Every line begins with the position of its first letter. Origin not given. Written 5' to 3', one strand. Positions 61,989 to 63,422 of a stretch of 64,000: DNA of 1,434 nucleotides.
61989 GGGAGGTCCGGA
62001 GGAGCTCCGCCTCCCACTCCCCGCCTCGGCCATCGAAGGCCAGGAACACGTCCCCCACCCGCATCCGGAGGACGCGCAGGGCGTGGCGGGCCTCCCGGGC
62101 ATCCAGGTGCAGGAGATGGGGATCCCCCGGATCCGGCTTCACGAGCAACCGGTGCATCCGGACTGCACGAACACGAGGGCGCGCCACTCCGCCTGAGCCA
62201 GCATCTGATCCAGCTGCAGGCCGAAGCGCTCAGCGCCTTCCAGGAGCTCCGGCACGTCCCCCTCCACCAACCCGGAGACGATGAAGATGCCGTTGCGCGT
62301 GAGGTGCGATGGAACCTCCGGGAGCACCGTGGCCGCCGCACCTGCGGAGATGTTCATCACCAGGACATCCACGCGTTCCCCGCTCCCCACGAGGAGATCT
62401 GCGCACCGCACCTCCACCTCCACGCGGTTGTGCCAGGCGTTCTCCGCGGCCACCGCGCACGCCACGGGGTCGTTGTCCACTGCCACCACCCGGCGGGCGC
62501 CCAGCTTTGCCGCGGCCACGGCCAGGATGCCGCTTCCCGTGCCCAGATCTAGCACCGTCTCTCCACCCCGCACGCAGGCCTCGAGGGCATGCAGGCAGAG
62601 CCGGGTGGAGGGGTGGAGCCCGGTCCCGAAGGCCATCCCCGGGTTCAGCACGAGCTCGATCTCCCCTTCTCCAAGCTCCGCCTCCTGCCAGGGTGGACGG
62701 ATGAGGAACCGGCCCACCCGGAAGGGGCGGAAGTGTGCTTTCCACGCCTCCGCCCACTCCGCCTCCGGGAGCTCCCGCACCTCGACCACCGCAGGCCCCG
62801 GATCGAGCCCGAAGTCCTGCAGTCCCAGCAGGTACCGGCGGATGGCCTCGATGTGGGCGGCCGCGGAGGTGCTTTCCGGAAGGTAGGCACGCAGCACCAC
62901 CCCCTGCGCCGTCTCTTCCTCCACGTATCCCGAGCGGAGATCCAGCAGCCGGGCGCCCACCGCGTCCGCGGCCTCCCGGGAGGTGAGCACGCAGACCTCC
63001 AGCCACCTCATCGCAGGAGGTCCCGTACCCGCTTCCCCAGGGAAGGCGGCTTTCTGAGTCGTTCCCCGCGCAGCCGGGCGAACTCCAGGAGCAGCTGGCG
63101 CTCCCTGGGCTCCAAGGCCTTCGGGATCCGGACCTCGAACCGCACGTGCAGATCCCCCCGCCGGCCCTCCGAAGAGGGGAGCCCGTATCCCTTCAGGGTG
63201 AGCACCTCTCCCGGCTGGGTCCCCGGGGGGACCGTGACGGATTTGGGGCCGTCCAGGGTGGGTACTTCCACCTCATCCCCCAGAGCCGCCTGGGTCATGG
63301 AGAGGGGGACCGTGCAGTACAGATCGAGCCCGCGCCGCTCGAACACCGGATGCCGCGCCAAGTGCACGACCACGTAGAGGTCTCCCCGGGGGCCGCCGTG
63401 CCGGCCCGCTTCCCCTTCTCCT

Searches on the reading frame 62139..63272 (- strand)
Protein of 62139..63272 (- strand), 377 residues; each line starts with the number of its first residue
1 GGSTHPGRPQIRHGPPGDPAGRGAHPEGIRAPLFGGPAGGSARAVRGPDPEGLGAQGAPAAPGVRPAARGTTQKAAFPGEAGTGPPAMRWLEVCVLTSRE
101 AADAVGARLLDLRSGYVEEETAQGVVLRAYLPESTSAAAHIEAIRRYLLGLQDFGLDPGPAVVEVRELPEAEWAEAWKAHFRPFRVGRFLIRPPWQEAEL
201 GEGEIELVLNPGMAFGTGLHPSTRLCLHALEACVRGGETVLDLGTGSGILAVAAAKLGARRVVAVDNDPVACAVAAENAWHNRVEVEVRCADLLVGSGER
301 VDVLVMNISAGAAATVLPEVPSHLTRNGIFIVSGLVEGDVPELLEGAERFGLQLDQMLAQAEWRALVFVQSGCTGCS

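Call 55: search_protein_families(library=pfam, proteins=[window:62139-63272:-], max_evalue=0.00001)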
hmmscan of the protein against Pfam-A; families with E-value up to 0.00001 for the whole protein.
window:62139-63272:- (377 aa): 5 families
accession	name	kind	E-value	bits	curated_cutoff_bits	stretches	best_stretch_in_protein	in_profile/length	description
PF06325.19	PrmA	-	1.6e-64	218.6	22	1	118-369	49-294/296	Ribosomal protein L11 methyltransferase (PrmA)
PF05175.20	MTS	-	6.4e-11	42.6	23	1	206-307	3-105/170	Methyltransferase small domain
PF13649.12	Methyltransf_25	-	1.1e-08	36.1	27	1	240-307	1-71/97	Methyltransferase domain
PF13847.12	Methyltransf_31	-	4e-08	33.5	27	1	236-345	3-123/145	Methyltransferase domain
PF02475.24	TRM5-TYW2_MTfase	-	1.9e-06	28.4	28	1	232-307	32-111/164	TRM5/TYW2 methyltransferase domain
